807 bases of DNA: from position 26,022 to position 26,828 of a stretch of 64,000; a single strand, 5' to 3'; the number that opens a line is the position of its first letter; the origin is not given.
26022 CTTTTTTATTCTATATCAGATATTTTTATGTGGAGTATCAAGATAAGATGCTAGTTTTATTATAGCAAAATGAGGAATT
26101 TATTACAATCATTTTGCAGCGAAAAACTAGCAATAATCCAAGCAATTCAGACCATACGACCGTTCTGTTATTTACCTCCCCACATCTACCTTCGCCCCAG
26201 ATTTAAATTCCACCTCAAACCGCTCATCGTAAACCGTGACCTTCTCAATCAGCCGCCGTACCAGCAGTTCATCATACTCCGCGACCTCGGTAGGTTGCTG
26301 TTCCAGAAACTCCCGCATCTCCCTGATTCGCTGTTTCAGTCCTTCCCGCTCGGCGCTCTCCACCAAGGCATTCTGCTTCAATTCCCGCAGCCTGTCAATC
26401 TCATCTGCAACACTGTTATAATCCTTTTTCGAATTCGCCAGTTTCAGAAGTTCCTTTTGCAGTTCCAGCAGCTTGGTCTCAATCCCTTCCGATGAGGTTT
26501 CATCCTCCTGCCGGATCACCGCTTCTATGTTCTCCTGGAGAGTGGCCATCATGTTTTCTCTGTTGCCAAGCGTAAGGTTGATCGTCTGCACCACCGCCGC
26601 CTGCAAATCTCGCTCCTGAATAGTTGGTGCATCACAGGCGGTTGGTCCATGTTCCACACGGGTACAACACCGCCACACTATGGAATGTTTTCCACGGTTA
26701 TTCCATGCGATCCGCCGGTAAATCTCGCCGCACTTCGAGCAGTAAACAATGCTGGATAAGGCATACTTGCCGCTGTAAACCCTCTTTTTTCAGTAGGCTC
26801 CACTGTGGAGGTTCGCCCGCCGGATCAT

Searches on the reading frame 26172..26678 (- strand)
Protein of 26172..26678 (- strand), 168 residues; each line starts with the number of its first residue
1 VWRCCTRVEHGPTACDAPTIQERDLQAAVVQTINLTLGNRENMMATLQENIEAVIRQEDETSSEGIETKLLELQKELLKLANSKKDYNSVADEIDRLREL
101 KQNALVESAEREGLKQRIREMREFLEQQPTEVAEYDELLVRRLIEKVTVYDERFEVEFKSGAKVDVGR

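Call 94: search_protein_families(library=padloc, proteins=[window:26172-26678:-], max_evalue=0.001)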
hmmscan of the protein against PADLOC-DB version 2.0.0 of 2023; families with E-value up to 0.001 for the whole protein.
window:26172-26678:- (168 aa): 0 families

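Call 95: search_protein_families(library=pfam, proteins=[window:26172-26678:-], max_evalue=0.001)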
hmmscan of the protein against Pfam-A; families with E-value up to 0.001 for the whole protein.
window:26172-26678:- (168 aa): 1 family
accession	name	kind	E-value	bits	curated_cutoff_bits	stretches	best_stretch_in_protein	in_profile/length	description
PF13408.12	Zn_ribbon_recom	-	0.00079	20.2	25.3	0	2-33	27-57/58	Recombinase zinc beta ribbon domain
